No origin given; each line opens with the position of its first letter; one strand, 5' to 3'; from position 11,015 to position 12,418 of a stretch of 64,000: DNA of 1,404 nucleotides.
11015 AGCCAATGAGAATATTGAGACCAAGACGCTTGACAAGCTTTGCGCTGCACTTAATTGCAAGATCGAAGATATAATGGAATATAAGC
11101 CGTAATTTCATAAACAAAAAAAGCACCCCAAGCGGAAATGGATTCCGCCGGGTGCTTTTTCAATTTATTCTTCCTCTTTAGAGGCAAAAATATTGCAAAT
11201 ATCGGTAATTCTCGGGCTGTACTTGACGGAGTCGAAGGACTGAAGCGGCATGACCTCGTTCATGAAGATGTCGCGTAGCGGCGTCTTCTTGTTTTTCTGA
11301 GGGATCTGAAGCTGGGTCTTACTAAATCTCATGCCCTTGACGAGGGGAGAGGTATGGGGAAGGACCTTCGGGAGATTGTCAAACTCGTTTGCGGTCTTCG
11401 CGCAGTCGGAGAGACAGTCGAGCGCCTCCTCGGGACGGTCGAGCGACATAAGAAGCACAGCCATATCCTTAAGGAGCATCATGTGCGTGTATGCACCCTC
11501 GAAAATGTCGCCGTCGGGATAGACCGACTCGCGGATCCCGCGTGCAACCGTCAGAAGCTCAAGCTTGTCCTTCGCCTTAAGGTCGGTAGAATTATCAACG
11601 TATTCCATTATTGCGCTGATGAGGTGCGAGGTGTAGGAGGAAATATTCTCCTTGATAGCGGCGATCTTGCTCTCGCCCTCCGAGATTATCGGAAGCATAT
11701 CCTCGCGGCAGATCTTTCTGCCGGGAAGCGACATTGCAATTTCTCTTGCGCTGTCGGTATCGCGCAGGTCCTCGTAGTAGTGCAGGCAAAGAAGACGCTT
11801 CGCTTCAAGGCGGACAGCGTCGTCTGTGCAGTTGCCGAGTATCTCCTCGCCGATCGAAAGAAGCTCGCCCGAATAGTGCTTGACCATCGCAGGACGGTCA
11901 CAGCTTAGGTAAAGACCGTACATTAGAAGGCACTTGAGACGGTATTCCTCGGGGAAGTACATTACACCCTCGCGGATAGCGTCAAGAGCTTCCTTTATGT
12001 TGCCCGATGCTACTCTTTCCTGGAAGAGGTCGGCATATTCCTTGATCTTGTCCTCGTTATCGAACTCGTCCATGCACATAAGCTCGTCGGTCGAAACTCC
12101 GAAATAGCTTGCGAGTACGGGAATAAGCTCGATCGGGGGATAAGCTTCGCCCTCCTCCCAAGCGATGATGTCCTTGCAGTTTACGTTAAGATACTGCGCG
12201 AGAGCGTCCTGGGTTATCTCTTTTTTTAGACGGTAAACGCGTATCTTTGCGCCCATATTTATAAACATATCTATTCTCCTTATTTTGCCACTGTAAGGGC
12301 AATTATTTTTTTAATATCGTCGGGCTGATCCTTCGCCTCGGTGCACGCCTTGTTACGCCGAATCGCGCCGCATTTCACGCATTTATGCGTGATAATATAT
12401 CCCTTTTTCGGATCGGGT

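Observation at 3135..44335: Dispersed family of GTAG-headed GC hairpins (REP-like) filling about 15 intergenic regions of a spore-forming Firmicute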

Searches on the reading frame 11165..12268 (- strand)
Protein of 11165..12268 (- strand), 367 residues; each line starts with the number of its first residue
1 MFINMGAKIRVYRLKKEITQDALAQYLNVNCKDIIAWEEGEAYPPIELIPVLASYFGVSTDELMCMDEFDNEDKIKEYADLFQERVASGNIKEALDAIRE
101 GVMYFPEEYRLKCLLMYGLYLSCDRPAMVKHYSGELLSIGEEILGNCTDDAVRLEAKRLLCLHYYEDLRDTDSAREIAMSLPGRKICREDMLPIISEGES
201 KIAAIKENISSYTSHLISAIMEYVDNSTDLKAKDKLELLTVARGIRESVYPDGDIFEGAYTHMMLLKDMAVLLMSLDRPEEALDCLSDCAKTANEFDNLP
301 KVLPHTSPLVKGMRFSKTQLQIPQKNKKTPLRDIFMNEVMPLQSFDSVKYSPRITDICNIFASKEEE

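Call 35: find_encoding_contigs(protein=window:11165-12268:-, flank=10000, max_places=6)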
Protein window:11165-12268:- (367 aa): 11 contigs read that carry it; 6 places shown.
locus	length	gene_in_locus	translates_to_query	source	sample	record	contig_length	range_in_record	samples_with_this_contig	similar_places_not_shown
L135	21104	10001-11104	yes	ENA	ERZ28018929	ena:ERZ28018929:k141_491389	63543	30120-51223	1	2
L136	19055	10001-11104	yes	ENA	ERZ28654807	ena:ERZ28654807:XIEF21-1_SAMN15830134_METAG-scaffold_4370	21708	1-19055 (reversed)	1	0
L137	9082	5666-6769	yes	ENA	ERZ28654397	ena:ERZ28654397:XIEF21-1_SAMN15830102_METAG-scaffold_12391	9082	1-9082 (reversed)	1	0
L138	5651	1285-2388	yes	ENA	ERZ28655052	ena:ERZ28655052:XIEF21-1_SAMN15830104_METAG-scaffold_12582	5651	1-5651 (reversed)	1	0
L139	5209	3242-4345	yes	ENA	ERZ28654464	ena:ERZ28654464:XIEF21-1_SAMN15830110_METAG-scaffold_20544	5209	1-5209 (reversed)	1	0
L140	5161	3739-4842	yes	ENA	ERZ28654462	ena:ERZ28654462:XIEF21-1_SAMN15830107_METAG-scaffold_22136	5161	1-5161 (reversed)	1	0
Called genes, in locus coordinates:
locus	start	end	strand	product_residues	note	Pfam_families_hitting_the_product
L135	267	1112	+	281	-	PF00106:adh_short, PF01370:Epimerase (weak), PF13561:adh_short_C2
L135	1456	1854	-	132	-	PF02033:RBFA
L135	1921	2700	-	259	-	-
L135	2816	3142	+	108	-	PF06153:CdAMP_rec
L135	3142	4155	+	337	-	PF13177:DNA_pol3_delta2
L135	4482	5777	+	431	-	PF04468:PSP1, PF28472:PSP1_3rd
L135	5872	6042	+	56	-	PF00037:Fer4 (weak), PF13237:Fer4_10, PF13534:Fer4_17 (faint), PF14697:Fer4_21 (faint), PF12838:Fer4_7, PF13187:Fer4_9, PF12797:Fer4_2 (weak), PF00037:Fer4, +4 more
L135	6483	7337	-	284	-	PF20511:PMI_typeI_cat (faint), PF21621:MPI_cupin_dom (weak)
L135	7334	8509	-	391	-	PF01411:tRNA-synt_2c (weak), PF07973:tRNA_SAD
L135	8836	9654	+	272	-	PF03629:SASA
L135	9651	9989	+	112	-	PF12647:RNHCP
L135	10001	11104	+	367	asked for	PF01381:HTH_3 (faint), PF12844:HTH_19 (weak)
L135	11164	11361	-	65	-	PF13443:HTH_26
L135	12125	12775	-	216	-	PF00160:Pro_isomerase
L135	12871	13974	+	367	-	PF01594:AI-2E_transport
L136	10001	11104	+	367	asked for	PF01381:HTH_3 (faint), PF12844:HTH_19 (weak)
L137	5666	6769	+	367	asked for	PF01381:HTH_3 (faint), PF12844:HTH_19 (weak)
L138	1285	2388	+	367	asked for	PF01381:HTH_3 (faint), PF12844:HTH_19 (weak)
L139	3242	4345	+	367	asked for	PF01381:HTH_3 (faint), PF12844:HTH_19 (weak)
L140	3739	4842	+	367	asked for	PF01381:HTH_3 (faint), PF12844:HTH_19 (weak)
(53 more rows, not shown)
